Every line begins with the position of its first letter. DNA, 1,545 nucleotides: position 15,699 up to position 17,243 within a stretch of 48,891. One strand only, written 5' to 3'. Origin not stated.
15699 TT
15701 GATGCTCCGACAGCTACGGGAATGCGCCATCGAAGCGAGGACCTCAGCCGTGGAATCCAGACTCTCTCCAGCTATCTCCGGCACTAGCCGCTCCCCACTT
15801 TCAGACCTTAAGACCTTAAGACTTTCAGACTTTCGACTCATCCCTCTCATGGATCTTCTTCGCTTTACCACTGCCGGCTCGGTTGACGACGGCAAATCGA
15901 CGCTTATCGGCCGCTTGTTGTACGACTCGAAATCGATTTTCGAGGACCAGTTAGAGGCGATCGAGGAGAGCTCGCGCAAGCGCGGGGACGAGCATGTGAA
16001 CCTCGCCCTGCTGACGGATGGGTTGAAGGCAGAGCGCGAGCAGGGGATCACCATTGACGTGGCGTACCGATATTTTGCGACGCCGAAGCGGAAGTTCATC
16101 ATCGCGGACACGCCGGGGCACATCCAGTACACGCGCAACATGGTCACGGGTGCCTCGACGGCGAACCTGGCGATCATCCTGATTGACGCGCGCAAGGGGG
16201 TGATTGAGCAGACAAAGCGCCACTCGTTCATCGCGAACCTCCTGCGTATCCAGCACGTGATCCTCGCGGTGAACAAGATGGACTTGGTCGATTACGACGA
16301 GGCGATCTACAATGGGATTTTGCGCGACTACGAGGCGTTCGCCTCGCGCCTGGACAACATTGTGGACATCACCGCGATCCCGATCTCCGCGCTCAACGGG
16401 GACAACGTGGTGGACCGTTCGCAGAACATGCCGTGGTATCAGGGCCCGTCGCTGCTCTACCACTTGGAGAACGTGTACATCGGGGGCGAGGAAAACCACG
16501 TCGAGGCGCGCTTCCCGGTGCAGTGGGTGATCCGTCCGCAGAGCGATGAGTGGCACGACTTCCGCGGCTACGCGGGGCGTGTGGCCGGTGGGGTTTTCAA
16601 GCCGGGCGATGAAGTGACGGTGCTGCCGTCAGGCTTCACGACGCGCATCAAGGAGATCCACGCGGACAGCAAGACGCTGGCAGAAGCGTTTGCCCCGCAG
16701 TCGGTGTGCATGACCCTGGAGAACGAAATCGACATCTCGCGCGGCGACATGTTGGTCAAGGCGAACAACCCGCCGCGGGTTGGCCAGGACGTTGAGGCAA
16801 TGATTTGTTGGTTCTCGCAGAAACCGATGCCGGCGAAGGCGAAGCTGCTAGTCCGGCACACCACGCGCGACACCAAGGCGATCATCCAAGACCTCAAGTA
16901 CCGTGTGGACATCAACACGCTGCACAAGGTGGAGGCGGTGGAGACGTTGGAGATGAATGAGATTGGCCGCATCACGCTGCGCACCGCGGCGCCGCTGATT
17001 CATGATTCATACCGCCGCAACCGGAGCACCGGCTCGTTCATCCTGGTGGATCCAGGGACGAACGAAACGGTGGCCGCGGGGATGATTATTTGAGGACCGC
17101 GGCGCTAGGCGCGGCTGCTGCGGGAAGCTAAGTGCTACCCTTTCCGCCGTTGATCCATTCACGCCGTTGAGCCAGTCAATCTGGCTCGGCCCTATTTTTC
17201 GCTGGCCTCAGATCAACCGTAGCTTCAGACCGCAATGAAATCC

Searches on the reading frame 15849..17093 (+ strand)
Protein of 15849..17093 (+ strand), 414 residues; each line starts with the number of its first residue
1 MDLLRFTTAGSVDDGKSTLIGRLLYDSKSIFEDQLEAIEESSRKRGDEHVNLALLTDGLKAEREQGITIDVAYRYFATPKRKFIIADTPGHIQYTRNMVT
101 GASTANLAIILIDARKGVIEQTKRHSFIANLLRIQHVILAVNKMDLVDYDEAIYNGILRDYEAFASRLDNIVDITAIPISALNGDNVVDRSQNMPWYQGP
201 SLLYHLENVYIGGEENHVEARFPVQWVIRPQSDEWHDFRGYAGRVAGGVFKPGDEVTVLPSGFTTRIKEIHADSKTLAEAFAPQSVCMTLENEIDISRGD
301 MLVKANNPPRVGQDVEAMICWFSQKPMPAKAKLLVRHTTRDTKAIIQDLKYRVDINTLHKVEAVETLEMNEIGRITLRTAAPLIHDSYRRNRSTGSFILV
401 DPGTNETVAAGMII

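Call 6: search_protein_families(library=pfam, proteins=[window:15849-17093:+], max_evalue=0.01)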
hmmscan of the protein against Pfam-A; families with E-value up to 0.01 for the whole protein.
window:15849-17093:+ (414 aa): 4 families
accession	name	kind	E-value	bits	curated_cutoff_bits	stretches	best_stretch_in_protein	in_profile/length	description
PF00009.33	GTP_EFTU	-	1.1e-41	143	26.5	1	3-188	3-176/188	Elongation factor Tu GTP binding domain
PF22594.2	GTP-eEF1A_C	-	2.2e-26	92.6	27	1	315-413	2-100/101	GTP-eEF1A C-terminal domain-like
PF01926.29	MMR_HSR1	-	2.8e-07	31.1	21.9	1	57-143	22-113/113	50S ribosome-binding GTPase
PF03144.31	GTP_EFTU_D2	-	0.00022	22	30.3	1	243-302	6-72/73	Elongation factor Tu domain 2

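Call 7: search_protein_families(library=ncbifam, proteins=[window:15849-17093:+], max_evalue=0.01)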
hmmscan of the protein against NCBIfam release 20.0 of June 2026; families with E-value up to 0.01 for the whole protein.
window:15849-17093:+ (414 aa): 37 families (the best 25 are shown)
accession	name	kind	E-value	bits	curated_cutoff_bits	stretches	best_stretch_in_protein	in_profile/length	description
NF004035.0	PRK05506.1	subfamily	5.8e-202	672.3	715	1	2-413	23-430/632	bifunctional sulfate adenylyltransferase subunit 1/adenylylsulfate kinase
NF003478.0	PRK05124.1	equivalog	7.8e-178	591.9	590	1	2-413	26-433/475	sulfate adenylyltransferase subunit CysN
TIGR02034.1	CysN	subfamily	1.9e-172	573.9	336.1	1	4-413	1-406/406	sulfate adenylyltransferase, large subunit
NF008969.0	PRK12317.1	subfamily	2.5e-80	270.2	502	1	7-414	11-419/426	elongation factor 1-alpha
TIGR00483.1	EF-1_alpha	equivalog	6.1e-73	245.7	540.1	1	7-414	11-420/427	translation elongation factor EF-1 subunit alpha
TIGR00475.1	selB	equivalog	3.1e-29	102.1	242.25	2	56-162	25-136/581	selenocysteine-specific translation elongation factor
NF000766.0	PRK00049.1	subfamily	1.6e-23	83.2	449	1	56-306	50-299/396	elongation factor Tu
NF009372.0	PRK12735.1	subfamily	8.2e-23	80.8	479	1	57-306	51-299/396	elongation factor Tu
NF009373.0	PRK12736.1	subfamily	6.6e-22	77.8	452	1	56-304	50-295/394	elongation factor Tu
TIGR00485.1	EF-Tu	equivalog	7.3e-20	71.1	522.4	1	57-306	51-297/394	elongation factor Tu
TIGR03680.1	eif2g_arch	equivalog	1.3e-13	51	514.5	1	78-187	78-185/407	translation initiation factor IF-2 subunit gamma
TIGR00231.1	small_GTP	domain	1.9e-13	50.5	42.5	1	9-188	9-156/164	GTP-binding protein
NF003077.0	PRK04000.1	equivalog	4.2e-13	49.2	315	1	9-187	15-189/412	translation initiation factor IF-2 subunit gamma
NF033148.1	tet_protect_M_W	exception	4.4e-13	48.4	1100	1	8-150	8-136/639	TetM/TetW/TetO/TetS family tetracycline resistance ribosomal protection protein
TIGR01394.1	TypA_BipA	equivalog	6.5e-12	44.5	757.3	1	11-262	9-239/594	translational GTPase TypA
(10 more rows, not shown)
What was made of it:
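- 15849..17093 (+): cysN (sulfate adenylyltransferase GTPase subunit). It matches TIGR02034 at 1.9e-172 (call 7).
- Checked: cysN is 15849-17093 (TIGR02034, 1.9e-172; call 7).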
